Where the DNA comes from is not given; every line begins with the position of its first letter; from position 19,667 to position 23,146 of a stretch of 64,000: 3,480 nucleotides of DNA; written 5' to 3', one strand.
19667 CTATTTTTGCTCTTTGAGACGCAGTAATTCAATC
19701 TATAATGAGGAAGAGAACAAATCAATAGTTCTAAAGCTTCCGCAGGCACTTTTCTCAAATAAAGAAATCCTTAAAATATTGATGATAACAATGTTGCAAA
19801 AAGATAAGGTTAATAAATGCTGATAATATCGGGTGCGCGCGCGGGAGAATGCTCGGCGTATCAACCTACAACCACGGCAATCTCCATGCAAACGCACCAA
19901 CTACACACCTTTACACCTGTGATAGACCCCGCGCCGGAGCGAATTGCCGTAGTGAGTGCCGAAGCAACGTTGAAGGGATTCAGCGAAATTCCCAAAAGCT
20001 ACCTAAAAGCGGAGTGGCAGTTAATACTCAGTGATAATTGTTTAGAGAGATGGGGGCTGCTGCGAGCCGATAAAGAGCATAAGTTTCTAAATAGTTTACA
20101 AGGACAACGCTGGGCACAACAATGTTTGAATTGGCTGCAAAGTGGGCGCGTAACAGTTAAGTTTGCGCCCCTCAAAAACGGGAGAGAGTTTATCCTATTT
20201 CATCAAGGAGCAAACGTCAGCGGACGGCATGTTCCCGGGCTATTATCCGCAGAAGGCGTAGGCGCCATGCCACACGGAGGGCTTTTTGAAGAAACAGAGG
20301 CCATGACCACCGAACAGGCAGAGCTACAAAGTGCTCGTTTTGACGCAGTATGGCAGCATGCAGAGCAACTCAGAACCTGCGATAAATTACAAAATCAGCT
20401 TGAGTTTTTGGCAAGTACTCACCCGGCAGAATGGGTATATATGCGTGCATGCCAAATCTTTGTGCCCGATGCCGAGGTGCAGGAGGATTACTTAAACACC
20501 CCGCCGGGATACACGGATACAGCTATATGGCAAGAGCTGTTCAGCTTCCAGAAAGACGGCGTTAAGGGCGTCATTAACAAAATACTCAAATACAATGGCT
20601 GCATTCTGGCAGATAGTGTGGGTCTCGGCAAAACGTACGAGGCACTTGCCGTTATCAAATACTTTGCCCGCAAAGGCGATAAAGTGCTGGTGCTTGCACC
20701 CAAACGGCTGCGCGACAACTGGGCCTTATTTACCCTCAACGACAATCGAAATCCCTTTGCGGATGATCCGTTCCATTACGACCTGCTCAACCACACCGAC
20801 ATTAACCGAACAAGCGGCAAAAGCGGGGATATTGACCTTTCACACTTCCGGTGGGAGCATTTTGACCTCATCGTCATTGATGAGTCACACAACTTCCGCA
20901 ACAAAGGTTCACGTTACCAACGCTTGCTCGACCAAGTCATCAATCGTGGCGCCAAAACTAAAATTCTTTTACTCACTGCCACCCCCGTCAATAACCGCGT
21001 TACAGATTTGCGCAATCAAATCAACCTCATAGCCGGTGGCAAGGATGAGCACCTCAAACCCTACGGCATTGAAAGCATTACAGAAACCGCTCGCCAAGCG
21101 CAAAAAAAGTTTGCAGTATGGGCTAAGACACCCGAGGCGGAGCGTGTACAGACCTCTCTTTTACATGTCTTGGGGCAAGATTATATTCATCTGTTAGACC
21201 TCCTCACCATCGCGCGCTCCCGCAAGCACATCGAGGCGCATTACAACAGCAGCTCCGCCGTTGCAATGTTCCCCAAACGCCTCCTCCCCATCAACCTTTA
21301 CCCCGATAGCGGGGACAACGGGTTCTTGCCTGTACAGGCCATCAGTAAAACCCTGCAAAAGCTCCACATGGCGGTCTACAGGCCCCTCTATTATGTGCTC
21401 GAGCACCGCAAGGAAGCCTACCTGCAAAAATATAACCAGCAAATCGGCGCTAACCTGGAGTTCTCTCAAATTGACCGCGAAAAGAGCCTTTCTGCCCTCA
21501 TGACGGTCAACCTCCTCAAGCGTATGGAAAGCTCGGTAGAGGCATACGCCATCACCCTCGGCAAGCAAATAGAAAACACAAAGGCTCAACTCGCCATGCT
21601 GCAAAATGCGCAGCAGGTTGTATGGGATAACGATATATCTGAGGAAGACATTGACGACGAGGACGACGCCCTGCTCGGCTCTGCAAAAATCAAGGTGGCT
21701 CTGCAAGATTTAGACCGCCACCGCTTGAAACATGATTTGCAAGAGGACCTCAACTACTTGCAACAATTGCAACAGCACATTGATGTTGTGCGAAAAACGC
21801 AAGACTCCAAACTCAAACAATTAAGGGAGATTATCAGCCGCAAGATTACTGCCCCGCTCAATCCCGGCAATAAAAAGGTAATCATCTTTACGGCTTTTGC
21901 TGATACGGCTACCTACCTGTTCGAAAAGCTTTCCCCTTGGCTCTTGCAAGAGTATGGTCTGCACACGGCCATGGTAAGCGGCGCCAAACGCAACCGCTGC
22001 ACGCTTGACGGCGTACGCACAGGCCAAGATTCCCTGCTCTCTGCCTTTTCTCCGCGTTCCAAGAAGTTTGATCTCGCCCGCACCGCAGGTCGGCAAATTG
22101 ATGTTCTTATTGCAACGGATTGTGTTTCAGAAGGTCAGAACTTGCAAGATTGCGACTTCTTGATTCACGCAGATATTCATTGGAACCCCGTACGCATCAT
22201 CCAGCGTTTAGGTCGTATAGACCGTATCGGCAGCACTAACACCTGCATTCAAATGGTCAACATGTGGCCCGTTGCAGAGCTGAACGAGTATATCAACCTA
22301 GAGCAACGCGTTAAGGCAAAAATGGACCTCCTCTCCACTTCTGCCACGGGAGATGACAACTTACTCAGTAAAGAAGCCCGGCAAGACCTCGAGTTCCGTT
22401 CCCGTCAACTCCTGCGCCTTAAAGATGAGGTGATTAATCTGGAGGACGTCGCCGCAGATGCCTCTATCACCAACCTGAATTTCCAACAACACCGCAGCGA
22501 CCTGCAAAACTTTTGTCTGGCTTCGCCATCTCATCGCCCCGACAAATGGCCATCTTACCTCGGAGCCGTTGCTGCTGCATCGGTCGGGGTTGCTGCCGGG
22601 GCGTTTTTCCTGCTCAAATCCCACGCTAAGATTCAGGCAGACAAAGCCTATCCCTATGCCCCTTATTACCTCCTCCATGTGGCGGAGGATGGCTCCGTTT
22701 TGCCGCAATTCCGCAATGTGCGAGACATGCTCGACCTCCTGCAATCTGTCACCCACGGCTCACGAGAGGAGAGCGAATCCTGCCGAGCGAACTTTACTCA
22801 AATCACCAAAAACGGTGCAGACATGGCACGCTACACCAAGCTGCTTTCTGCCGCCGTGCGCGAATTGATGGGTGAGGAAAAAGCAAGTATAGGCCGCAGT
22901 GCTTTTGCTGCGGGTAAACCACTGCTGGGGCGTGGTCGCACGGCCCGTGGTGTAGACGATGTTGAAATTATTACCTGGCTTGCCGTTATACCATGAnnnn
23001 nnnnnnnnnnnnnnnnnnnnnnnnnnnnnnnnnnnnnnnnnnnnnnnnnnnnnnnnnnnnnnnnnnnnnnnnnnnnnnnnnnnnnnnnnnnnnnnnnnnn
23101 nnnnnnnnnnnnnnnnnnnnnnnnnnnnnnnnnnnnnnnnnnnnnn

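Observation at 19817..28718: Four-gene, translationally coupled SNF2 helicase / 243-aa unknown / Type III Mod / Type III Res cassette: an extended, two-motor restriction system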

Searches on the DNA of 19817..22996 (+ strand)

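Call 42: search_dna_similar(query=window:19817-22996:+, collection=ecoli_genomes, mode=distant, max_evalue=0.001, max_rows=20)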
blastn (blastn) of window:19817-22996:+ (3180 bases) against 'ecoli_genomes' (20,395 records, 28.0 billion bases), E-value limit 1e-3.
Records with a match: 87; places in all: 87; records where one place covers at least 80% of the query: 0.
Genomes with a match: 87 of 5426; with a place that covers at least 80% of the query: 0. Places per genome that has any: lowest 1, median 1, highest 1. On chromosomes: 78 places; on plasmids: 9.
Best place of each record, by identity: 80-90% 4; 60-80% 83.
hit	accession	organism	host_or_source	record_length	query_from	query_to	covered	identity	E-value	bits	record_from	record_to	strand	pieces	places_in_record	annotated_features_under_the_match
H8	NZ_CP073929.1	Escherichia coli strain MB64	Poultry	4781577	730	2104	14%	68.7%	2e-9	150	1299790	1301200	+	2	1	helicase-related protein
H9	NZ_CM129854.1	Escherichia coli strain SW071618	wastewater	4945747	730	2104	14%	68.7%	2e-9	150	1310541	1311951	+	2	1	helicase-related protein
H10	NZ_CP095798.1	Escherichia coli strain CT282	avian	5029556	730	2104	14%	68.7%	2e-9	150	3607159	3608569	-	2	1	helicase-related protein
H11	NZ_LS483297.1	Escherichia coli strain NCTC11023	missing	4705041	730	2104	14%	68.7%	2e-9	150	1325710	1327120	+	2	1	helicase-related protein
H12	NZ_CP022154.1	Escherichia coli strain ABWA45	wastewater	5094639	730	2104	10%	70.0%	3e-7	133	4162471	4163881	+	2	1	helicase-related protein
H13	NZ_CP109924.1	Escherichia coli O125ac:K+:H10 strain C 236-04A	Homo sapiens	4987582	730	2104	10%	70.0%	3e-7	133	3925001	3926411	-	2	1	helicase-related protein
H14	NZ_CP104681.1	Escherichia coli strain 2022CK-00450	Homo sapiens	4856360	730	2104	10%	70.0%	3e-7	133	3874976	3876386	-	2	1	helicase-related protein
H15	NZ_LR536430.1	Escherichia coli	-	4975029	730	2104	10%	70.0%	3e-7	133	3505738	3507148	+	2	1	helicase-related protein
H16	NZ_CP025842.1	Escherichia coli strain 720632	Homo sapiens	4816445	730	2104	10%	69.3%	1e-5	124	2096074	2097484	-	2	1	helicase-related protein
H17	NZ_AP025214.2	Escherichia coli strain 2017.09.02CC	Homo sapiens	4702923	730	2104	10%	69.3%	1e-5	124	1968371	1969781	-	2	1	helicase-related protein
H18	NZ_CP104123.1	Escherichia coli strain USDA-ARS-USMARC-49610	Bos taurus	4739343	730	2104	10%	69.3%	1e-5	124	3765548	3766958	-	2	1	helicase-related protein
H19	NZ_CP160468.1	Escherichia coli strain PEC1009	Wild bird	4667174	730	2104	10%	69.3%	1e-5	124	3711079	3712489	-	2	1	helicase-related protein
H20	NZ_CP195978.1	Escherichia coli strain I4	Raw wastewater influent sample from the ...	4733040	730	2104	10%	69.3%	1e-5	124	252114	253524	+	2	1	helicase-related protein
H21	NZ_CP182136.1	Escherichia coli strain RX24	rabbit farm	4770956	730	2104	10%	69.3%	1e-5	124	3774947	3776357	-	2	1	helicase-related protein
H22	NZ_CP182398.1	Escherichia coli strain EC6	pig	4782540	730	2104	10%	69.3%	1e-5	124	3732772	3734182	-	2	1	helicase-related protein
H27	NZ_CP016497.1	Escherichia coli strain UPEC 26-1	Homo sapiens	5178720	1651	2499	9%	72.8%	6e-16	162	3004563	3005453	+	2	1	helicase-related protein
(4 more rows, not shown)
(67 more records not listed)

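Call 48: get_annotated_region(hit=H8, flank=9000)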
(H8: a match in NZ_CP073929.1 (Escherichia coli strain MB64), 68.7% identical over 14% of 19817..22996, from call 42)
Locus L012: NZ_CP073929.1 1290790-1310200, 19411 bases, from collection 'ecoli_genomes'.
description: Escherichia coli strain MB64 chromosome, complete genome
organism: Escherichia coli strain MB64 (NCBI taxid 562)
replicon: chromosome; assembly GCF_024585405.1
host: Poultry; source: Cloacal sample; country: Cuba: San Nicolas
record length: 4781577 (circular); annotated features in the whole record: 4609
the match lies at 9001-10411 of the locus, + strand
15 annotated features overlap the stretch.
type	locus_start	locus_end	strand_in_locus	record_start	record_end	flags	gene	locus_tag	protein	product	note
CDS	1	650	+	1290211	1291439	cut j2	-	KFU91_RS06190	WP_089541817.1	IS3 family transposase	programmed frameshift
CDS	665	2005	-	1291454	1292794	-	-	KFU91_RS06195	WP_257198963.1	hypothetical protein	-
CDS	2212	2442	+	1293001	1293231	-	-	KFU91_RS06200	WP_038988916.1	helix-turn-helix transcriptional regulator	-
CDS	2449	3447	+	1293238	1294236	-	-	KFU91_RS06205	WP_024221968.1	replication protein RepA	-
CDS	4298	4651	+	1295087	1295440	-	traJ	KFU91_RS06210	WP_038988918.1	conjugal transfer transcriptional regulator TraJ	-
CDS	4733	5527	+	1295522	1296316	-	trbJ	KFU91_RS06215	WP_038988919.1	P-type conjugative transfer protein TrbJ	-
CDS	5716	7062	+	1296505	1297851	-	trbL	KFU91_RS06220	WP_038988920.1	P-type conjugative transfer protein TrbL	-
CDS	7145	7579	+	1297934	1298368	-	-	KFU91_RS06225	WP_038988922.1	HigA family addiction module antitoxin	-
CDS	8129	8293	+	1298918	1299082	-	mads1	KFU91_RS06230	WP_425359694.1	methylation-associated defense system helix-turn-helix domain-containing protein MAD1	-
CDS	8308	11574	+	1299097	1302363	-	-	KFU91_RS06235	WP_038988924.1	helicase-related protein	-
CDS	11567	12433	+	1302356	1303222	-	-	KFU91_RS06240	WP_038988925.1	DUF4391 domain-containing protein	-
CDS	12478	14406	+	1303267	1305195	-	-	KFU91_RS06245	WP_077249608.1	site-specific DNA-methyltransferase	-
CDS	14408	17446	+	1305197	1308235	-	-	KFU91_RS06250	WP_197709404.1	type III restriction-modification system endonuclease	-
CDS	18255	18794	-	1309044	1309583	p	yfgI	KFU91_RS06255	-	DUF5384 family protein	internal stop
CDS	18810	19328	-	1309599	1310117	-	yfgH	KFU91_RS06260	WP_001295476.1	outer membrane lipoprotein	-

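Call 67: search_dna_similar(query=L012:8129-17446:+, collection=ecoli_genomes, mode=near, max_rows=60, rows=spread)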
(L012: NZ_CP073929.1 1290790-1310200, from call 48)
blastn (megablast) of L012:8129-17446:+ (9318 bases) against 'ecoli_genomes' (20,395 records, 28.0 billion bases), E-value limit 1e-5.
Records with a match: 25; places in all: 25; records where one place covers at least 80% of the query: 23.
Genomes with a match: 25 of 5426; with a place that covers at least 80% of the query: 23. Places per genome that has any: lowest 1, median 1, highest 1. On chromosomes: 25 places; on plasmids: 0.
Best place of each record, by identity: >=99% 4; 95-99% 1; 90-95% 20.
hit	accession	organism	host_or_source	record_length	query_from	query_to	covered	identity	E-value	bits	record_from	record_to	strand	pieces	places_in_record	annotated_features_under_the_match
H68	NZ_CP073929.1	Escherichia coli strain MB64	Poultry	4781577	1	9318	100%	100.0%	0e+0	17208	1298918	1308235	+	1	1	helicase-related protein | type III restriction-modification system endonuclease | site-specific DNA-methyltransferase | DUF4391 domain-containing protein | mads1: methylation-associated defense system helix-turn-helix ...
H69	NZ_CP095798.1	Escherichia coli strain CT282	avian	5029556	1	9318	100%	100.0%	0e+0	17197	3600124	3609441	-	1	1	helicase-related protein | type III restriction-modification system endonuclease | site-specific DNA-methyltransferase | DUF4391 domain-containing protein | mads1: methylation-associated defense system helix-turn-helix ...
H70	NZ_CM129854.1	Escherichia coli strain SW071618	wastewater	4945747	1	9318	100%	100.0%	0e+0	17191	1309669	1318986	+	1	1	helicase-related protein | type III restriction-modification system endonuclease | site-specific DNA-methyltransferase | DUF4391 domain-containing protein | mads1: methylation-associated defense system helix-turn-helix ...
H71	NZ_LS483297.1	Escherichia coli strain NCTC11023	missing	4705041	1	9318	100%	99.9%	0e+0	17174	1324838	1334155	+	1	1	helicase-related protein | type III restriction-modification system endonuclease | site-specific DNA-methyltransferase | DUF4391 domain-containing protein | mads1: methylation-associated defense system helix-turn-helix ...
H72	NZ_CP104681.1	Escherichia coli strain 2022CK-00450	Homo sapiens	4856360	1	9318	92%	92.0%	0e+0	12023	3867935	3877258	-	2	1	helicase-related protein | type III restriction-modification system endonuclease | site-specific DNA-methyltransferase | DUF4391 domain-containing protein | helix-turn-helix domain-containing protein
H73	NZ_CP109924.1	Escherichia coli O125ac:K+:H10 strain C 236-04A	Homo sapiens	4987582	1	9318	92%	92.0%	0e+0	12001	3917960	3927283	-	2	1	helicase-related protein | type III restriction-modification system endonuclease | site-specific DNA-methyltransferase | DUF4391 domain-containing protein | helix-turn-helix domain-containing protein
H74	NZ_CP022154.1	Escherichia coli strain ABWA45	wastewater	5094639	1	9318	91%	92.1%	0e+0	12001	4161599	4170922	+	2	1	helicase-related protein | type III restriction-modification system endonuclease | site-specific DNA-methyltransferase | DUF4391 domain-containing protein | helix-turn-helix domain-containing protein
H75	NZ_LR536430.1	Escherichia coli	-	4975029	1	9318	91%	92.1%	0e+0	11995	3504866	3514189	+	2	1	helicase-related protein | type III restriction-modification system endonuclease | site-specific DNA-methyltransferase | DUF4391 domain-containing protein | helix-turn-helix domain-containing protein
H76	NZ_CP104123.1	Escherichia coli strain USDA-ARS-USMARC-49610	Bos taurus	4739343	1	9318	90%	92.0%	0e+0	11787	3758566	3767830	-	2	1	helicase-related protein | type III restriction-modification system endonuclease | site-specific DNA-methyltransferase | DUF4391 domain-containing protein | helix-turn-helix domain-containing protein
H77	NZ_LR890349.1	Escherichia coli strain MSB1_9D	Homo sapiens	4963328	1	9318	90%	92.0%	0e+0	11786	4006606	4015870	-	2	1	helicase-related protein | type III restriction-modification system endonuclease | site-specific DNA-methyltransferase | DUF4391 domain-containing protein | helix-turn-helix domain-containing protein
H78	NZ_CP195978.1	Escherichia coli strain I4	Raw wastewater influent sample from the ...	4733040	1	9318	90%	92.0%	0e+0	11781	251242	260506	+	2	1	helicase-related protein | type III restriction-modification system endonuclease | site-specific DNA-methyltransferase | DUF4391 domain-containing protein | helix-turn-helix domain-containing protein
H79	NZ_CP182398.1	Escherichia coli strain EC6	pig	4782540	1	9318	90%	92.0%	0e+0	11776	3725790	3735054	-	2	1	helicase-related protein | type III restriction-modification system endonuclease | site-specific DNA-methyltransferase | DUF4391 domain-containing protein | helix-turn-helix domain-containing protein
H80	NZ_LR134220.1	Escherichia coli strain NCTC11121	missing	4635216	1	9318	90%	92.0%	0e+0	11779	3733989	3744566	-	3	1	helicase-related protein | type III restriction-modification system endonuclease | site-specific DNA-methyltransferase | IS3 family transposase | DUF4391 domain-containing protein | and 2 other names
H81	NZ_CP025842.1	Escherichia coli strain 720632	Homo sapiens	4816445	1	9318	90%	92.0%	0e+0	11770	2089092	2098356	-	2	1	helicase-related protein | type III restriction-modification system endonuclease | site-specific DNA-methyltransferase | DUF4391 domain-containing protein | helix-turn-helix domain-containing protein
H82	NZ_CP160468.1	Escherichia coli strain PEC1009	Wild bird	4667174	1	9318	90%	92.0%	0e+0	11770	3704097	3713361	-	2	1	helicase-related protein | type III restriction-modification system endonuclease | site-specific DNA-methyltransferase | DUF4391 domain-containing protein | helix-turn-helix domain-containing protein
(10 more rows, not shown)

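Call 68: get_annotated_region(hit=H27, flank=9000)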
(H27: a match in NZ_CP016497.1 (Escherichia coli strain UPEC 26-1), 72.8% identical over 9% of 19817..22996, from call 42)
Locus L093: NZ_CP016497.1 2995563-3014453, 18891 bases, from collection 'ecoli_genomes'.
description: Escherichia coli strain UPEC 26-1 chromosome, complete genome
organism: Escherichia coli strain UPEC 26-1 (NCBI taxid 562)
replicon: chromosome; assembly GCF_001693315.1
host: Homo sapiens; source: urine; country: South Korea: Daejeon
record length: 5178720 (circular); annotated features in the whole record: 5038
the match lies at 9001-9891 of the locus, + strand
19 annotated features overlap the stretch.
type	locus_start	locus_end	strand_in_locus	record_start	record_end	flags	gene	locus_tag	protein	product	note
CDS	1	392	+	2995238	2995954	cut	nanC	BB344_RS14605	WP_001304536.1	N-acetylneuraminic acid outer membrane channel NanC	-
CDS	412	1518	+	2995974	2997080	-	nanM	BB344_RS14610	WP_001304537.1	N-acetylneuraminate epimerase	-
CDS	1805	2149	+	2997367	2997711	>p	-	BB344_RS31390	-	sialate O-acetylesterase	incomplete; partial in the middle of a contig; missing C-terminus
CDS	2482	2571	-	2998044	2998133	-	-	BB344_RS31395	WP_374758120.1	hypothetical protein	-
CDS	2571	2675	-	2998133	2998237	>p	-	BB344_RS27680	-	HNH endonuclease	incomplete; partial in the middle of a contig; missing N-terminus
CDS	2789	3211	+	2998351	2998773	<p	-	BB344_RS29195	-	phosphorothioated DNA-binding restriction endonuclease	incomplete; partial in the middle of a contig; missing N-terminus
CDS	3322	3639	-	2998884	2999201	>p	-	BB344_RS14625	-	hypothetical protein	incomplete; partial in the middle of a contig; missing N-terminus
CDS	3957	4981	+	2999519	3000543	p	-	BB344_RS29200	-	IS630-like element ISEc40 family transposase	frameshifted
CDS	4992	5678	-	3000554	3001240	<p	-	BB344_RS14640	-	hypothetical protein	incomplete; partial in the middle of a contig; missing C-terminus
CDS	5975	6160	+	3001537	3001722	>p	-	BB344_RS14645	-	BrxA family protein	incomplete; partial in the middle of a contig; missing C-terminus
CDS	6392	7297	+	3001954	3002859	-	-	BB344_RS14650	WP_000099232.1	helix-turn-helix transcriptional regulator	-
CDS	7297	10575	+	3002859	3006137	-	-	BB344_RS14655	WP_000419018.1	helicase-related protein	-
CDS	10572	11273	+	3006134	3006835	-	-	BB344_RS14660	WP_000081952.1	DUF4391 domain-containing protein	-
CDS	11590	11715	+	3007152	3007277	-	-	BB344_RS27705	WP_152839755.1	ATP-binding domain-containing protein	-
CDS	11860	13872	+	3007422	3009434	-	-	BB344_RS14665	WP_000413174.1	site-specific DNA-methyltransferase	-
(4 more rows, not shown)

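Call 111: search_dna_similar(query=L093:7297-16957:+, collection=ecoli_genomes, mode=near, max_rows=60)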
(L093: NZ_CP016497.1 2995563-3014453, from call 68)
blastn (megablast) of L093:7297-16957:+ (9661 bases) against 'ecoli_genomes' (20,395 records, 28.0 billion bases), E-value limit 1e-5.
Records with a match: 54; places in all: 54; records where one place covers at least 80% of the query: 52.
Genomes with a match: 54 of 5426; with a place that covers at least 80% of the query: 52. Places per genome that has any: lowest 1, median 1, highest 1. On chromosomes: 54 places; on plasmids: 0.
Best place of each record, by identity: >=99% 44; 90-95% 10.
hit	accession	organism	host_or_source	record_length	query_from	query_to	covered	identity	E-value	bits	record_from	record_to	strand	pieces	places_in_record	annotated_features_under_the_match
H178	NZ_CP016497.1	Escherichia coli strain UPEC 26-1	Homo sapiens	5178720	1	9661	100%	100.0%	0e+0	17841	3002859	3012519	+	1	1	helicase-related protein | type III restriction-modification system endonuclease | site-specific DNA-methyltransferase | DUF4391 domain-containing protein | ATP-binding domain-containing protein | and 1 other names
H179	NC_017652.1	Escherichia coli str. 'clone D i14' strain clone D i14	-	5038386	1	9661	100%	100.0%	0e+0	17841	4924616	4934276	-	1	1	helicase-related protein | type III restriction-modification system endonuclease | site-specific DNA-methyltransferase | DUF4391 domain-containing protein | hypothetical protein | and 1 other names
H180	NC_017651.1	Escherichia coli str. 'clone D i2' strain clone D i2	-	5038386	1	9661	100%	100.0%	0e+0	17841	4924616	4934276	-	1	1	helicase-related protein | type III restriction-modification system endonuclease | site-specific DNA-methyltransferase | DUF4391 domain-containing protein | hypothetical protein | and 1 other names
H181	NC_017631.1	Escherichia coli ABU 83972 strain ABU 83972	Homo sapiens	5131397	1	9661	100%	100.0%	0e+0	17841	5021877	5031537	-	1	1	helicase-related protein | type III restriction-modification system endonuclease | site-specific DNA-methyltransferase | DUF4391 domain-containing protein | hypothetical protein | and 1 other names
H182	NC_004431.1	Escherichia coli CFT073 strain CFT073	-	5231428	1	9661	100%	100.0%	0e+0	17841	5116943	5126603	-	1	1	helicase-related protein | type III restriction-modification system endonuclease | site-specific DNA-methyltransferase | DUF4391 domain-containing protein | hypothetical protein | and 1 other names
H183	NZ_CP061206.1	Escherichia coli strain DA61218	Homo sapiens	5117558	1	9661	100%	100.0%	0e+0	17841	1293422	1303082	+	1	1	helicase-related protein | type III restriction-modification system endonuclease | site-specific DNA-methyltransferase | DUF4391 domain-containing protein | hypothetical protein | and 1 other names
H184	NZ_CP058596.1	Escherichia coli strain UPEC_U013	Homo sapiens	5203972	1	9661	100%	100.0%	0e+0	17841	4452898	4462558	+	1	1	helicase-related protein | type III restriction-modification system endonuclease | site-specific DNA-methyltransferase | DUF4391 domain-containing protein | hypothetical protein | and 1 other names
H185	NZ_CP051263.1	Escherichia coli CFT073 strain CFT073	missing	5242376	1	9661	100%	100.0%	0e+0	17841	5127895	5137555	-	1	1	helicase-related protein | type III restriction-modification system endonuclease | site-specific DNA-methyltransferase | DUF4391 domain-containing protein | hypothetical protein | and 1 other names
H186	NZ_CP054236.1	Escherichia coli strain EcPF5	Homo sapiens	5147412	1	9661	100%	100.0%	0e+0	17841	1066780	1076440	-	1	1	helicase-related protein | type III restriction-modification system endonuclease | site-specific DNA-methyltransferase | DUF4391 domain-containing protein | hypothetical protein | and 1 other names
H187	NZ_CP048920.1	Escherichia coli strain SCU-101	Homo sapiens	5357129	1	9661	100%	100.0%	0e+0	17841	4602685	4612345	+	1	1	helicase-related protein | type III restriction-modification system endonuclease | site-specific DNA-methyltransferase | DUF4391 domain-containing protein | hypothetical protein | and 1 other names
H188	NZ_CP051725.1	Escherichia coli strain SCU-112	Homo sapiens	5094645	1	9661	100%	100.0%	0e+0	17841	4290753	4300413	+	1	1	helicase-related protein | type III restriction-modification system endonuclease | site-specific DNA-methyltransferase | DUF4391 domain-containing protein | hypothetical protein | and 1 other names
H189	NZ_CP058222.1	Escherichia coli strain CFT073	Homo sapiens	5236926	1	9661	100%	100.0%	0e+0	17841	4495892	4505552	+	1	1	helicase-related protein | type III restriction-modification system endonuclease | site-specific DNA-methyltransferase | DUF4391 domain-containing protein | ATP-binding domain-containing protein | and 1 other names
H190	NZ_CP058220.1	Escherichia coli strain 83972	Homo sapiens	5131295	1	9661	100%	100.0%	0e+0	17841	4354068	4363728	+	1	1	helicase-related protein | type III restriction-modification system endonuclease | site-specific DNA-methyltransferase | DUF4391 domain-containing protein | ATP-binding domain-containing protein | and 1 other names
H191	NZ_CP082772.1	Escherichia coli O2:H1 strain HM670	Homo sapiens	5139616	1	9661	100%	100.0%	0e+0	17841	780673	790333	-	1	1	helicase-related protein | type III restriction-modification system endonuclease | site-specific DNA-methyltransferase | DUF4391 domain-containing protein | hypothetical protein | and 1 other names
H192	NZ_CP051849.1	Escherichia coli strain SCU-101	Homo sapiens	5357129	1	9661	100%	100.0%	0e+0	17841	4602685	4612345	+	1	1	helicase-related protein | type III restriction-modification system endonuclease | site-specific DNA-methyltransferase | DUF4391 domain-containing protein | ATP-binding domain-containing protein | and 1 other names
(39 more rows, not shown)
